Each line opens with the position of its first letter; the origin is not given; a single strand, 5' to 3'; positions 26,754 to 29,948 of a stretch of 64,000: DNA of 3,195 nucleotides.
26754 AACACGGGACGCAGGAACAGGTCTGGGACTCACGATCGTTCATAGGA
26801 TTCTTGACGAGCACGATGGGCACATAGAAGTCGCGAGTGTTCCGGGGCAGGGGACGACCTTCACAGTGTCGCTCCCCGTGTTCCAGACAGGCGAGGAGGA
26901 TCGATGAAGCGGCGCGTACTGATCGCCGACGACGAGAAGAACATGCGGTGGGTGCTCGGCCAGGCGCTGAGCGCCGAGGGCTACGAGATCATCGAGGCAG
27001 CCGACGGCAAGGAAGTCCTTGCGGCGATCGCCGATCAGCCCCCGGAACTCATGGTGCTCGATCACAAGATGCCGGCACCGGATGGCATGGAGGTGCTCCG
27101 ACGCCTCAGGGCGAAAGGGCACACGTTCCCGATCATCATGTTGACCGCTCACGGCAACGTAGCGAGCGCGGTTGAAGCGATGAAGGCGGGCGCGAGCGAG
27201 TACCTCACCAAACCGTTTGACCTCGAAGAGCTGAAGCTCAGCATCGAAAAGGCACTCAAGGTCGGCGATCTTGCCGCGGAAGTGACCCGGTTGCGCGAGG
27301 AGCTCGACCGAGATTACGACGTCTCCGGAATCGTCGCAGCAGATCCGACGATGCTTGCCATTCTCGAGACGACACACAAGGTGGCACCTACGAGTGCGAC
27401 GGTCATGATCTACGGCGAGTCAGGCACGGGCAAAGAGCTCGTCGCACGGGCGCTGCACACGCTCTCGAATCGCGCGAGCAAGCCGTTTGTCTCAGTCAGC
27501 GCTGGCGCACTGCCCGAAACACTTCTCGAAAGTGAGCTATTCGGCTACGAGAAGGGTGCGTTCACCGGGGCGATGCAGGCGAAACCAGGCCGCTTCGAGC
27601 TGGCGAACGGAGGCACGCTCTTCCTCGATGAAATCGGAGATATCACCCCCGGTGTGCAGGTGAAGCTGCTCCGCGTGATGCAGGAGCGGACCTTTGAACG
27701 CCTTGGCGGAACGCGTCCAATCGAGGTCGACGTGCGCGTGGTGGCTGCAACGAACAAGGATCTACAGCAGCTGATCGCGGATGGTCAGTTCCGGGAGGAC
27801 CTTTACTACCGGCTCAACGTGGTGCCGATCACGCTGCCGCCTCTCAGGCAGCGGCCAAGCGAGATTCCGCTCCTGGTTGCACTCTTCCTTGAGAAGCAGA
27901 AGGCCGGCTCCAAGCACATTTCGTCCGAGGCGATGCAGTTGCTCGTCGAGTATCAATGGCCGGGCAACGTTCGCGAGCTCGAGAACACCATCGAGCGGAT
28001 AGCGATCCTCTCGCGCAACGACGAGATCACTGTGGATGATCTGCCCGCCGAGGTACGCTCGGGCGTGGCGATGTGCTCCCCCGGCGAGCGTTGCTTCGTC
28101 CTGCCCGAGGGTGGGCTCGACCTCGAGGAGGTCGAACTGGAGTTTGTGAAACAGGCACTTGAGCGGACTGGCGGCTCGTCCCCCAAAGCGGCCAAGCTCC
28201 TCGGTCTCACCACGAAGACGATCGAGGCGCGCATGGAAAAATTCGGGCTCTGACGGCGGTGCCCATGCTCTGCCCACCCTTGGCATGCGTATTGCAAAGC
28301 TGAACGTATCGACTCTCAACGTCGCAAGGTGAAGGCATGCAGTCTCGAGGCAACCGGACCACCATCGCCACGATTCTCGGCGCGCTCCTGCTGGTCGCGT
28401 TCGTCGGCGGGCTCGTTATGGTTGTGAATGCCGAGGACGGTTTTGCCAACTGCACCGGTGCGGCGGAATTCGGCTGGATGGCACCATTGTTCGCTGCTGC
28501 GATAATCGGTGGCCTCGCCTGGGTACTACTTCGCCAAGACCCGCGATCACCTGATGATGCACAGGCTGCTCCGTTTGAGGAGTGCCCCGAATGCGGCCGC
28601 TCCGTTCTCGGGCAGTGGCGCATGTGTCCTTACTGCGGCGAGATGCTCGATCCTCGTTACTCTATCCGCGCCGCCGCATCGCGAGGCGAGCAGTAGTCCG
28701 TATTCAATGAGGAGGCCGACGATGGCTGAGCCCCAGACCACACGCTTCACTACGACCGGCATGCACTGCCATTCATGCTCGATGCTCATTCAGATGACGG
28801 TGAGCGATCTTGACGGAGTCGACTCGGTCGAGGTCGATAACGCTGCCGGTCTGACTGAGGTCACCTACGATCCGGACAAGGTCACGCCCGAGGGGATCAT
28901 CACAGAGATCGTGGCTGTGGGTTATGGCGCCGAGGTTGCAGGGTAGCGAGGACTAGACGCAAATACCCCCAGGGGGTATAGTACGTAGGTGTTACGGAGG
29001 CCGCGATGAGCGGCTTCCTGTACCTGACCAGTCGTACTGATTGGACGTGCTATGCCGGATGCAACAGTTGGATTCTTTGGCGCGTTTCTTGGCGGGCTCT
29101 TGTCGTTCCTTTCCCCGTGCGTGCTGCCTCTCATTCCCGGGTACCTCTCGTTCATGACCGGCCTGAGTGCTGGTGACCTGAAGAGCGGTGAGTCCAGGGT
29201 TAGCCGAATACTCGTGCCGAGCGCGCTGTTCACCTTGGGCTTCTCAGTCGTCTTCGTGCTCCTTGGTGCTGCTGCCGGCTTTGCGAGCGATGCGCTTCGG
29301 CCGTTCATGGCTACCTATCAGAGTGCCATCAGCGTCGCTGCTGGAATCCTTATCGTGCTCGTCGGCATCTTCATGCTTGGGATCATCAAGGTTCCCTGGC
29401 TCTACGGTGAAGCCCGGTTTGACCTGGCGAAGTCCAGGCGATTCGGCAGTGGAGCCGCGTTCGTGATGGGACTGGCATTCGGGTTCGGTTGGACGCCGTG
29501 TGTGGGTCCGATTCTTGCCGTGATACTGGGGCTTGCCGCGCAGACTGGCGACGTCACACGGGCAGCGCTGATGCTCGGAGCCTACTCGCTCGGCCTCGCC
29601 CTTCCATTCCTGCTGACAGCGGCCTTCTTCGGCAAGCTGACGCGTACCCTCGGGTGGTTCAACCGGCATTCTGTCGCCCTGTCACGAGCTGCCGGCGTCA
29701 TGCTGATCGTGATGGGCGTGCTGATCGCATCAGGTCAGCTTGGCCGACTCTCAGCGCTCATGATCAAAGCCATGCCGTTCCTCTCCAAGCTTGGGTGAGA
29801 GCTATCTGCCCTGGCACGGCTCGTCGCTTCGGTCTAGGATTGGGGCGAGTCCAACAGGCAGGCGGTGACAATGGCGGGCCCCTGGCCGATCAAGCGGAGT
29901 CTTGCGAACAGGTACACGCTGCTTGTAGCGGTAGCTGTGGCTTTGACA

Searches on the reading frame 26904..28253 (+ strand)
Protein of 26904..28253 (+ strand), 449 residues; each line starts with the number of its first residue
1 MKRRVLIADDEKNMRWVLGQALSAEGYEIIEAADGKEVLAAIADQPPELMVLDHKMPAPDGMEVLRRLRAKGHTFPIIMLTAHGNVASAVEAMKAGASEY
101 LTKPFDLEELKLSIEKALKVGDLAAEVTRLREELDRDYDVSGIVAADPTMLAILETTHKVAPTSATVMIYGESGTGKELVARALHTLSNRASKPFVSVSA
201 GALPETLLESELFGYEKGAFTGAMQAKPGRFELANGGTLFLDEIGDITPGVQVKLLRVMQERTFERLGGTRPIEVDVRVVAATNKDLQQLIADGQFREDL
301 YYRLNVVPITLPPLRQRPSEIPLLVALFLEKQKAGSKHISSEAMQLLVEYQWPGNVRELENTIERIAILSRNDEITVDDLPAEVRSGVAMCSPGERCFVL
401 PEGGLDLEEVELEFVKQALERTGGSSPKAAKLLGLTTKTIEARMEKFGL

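Call 12: search_protein_families(library=pfam, proteins=[window:26904-28253:+])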
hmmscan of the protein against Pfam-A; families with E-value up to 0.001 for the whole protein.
window:26904-28253:+ (449 aa): 10 families
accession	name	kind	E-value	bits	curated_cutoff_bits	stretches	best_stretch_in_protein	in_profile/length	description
PF00158.32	Sigma54_activat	-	4.8e-71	238.3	20.2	1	144-309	2-167/168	Sigma-54 interaction domain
PF00072.30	Response_reg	-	1.3e-30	106.3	30.2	1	5-114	1-110/111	Response regulator receiver domain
PF25601.1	AAA_lid_14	-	7.4e-23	80.6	27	1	315-387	1-77/87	AAA+ ATPase lid domain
PF14532.12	Sigma54_activ_2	-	2.9e-19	70.1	25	1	148-314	5-138/138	Sigma-54 interaction domain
PF02954.25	HTH_8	-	5.1e-10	39.4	22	1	407-447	2-42/42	Bacterial regulatory protein, Fis family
PF07728.20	AAA_5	-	2.5e-09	37.7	22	1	167-285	2-123/139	AAA domain (dynein-related subfamily)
PF07724.20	AAA_2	-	3.6e-07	30.8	27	1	165-276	4-115/166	AAA domain (Cdc48 subfamily)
PF01078.27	Mg_chelatase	-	3.8e-05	23.6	20.3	0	222-259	93-130/207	Magnesium chelatase, subunit ChlI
PF00004.35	AAA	-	3.9e-05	24.5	21.2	1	167-289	1-113/131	ATPase family associated with various cellular activities (AAA)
PF07726.17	AAA_3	-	0.00095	19.5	27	0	167-284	2-111/131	ATPase family associated with various cellular activities (AAA)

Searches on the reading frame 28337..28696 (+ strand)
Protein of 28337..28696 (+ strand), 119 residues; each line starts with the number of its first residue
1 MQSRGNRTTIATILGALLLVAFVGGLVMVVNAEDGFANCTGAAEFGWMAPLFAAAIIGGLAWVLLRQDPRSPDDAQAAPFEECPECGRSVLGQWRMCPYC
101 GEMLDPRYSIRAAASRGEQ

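Call 30: search_protein_families(library=pfam, proteins=[window:28337-28696:+], max_evalue=10)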
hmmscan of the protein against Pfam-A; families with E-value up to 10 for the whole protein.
window:28337-28696:+ (119 aa): 24 families
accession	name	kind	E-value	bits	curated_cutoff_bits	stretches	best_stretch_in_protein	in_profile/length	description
PF13248.11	Zn_ribbon_3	-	4.7e-06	26.3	27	1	82-102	4-24/26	zinc-ribbon domain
PF12773.13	DZR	-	0.00011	22.7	27.3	1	80-101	24-45/45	Double zinc ribbon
PF24460.1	DUF7575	-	0.00025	20.8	28.5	2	96-106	5-15/28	Domain of unknown function (DUF7575)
PF17032.10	Zn_ribbon_15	-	0.0048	18.1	28.9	1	79-101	51-73/73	zinc-ribbon family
PF10571.15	UPF0547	-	0.0061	17.1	29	1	82-101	2-21/26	Uncharacterised protein family UPF0547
PF13240.11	Zn_Ribbon_1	-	0.015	15.5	25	1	83-102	2-21/23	zinc-ribbon domain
PF01783.29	Ribosomal_L32p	-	0.042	14.5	21.3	1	70-101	16-46/56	Ribosomal L32p protein family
PF17260.7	DUF5326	-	0.044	14.5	27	1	10-31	37-58/70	Family of unknown function (DUF5326)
PF17848.7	Zn_ribbon_ACC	-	0.051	14.2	24.5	1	94-104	1-11/26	Acetyl-CoA carboxylase zinc finger domain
PF01396.24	Zn_ribbon_Top1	-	0.07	13.4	32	1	81-89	2-10/39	Topoisomerase DNA binding C4 zinc finger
PF05808.16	Podoplanin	-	0.09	13.5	30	1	8-30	104-126/135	Podoplanin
PF14255.11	Cys_rich_CPXG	-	0.11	12.9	25.2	1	96-104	2-10/52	Cysteine-rich CPXCG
PF24458.1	DUF7573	-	0.11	12.9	30.2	1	82-100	13-36/39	Domain of unknown function (DUF7573)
PF08271.17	Zn_Ribbon_TF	-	0.16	12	29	1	97-105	22-30/43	TFIIB zinc-binding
PF24463.1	DUF7577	-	0.23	11.5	28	1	97-107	5-15/27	Domain of unknown function (DUF7577)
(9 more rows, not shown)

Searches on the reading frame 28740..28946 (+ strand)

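Call 30: search_protein_families(library=pfam, proteins=[window:28740-28946:+], max_evalue=10)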
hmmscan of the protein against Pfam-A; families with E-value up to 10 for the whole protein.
window:28740-28946:+ (68 aa): 1 family
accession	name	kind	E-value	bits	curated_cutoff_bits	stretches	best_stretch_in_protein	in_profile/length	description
PF00403.32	HMA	-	2.8e-14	53.7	24.8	1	6-62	5-61/62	Heavy-metal-associated domain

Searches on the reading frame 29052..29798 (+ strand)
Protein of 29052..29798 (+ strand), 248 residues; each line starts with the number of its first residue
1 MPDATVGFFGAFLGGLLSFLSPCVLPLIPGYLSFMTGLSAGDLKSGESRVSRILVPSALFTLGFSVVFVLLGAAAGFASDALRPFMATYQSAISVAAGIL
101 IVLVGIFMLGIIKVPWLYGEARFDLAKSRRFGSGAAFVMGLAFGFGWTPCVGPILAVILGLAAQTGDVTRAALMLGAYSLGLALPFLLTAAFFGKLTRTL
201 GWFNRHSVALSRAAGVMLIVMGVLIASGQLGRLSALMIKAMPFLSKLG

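Call 10: search_protein_families(library=pfam, proteins=[window:29052-29798:+])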
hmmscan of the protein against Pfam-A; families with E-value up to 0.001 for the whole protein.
window:29052-29798:+ (248 aa): 2 families
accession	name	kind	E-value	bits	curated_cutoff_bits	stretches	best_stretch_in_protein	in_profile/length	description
PF02683.22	DsbD_TM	-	4.7e-19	69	27.1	1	10-226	6-215/219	Cytochrome C biogenesis protein transmembrane domain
PF13386.12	DsbD_2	-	2.2e-10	41.2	24.9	1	11-224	2-199/199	Cytochrome C biogenesis protein transmembrane region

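Call 29: search_protein_families(library=ncbifam, proteins=[window:29052-29798:+], max_evalue=0.01)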
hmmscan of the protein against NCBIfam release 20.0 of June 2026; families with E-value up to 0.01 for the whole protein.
window:29052-29798:+ (248 aa): 3 families
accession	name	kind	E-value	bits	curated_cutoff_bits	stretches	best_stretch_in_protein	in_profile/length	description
NF045694.1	seleno_TsoB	exception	4.3e-15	54.8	805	1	8-224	185-389/572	rhodanese/DsbD fusion-like selenoprotein TsoB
NF001419.0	PRK00293.1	subfamily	1.1e-13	50.7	330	1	9-237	173-393/574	protein-disulfide reductase DsbD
NF040495.1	tranport_ArsG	equivalog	1.2e-10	41.2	200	1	7-225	6-220/225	aromatic aminobenezylarsenical efflux permease ArsG family transporter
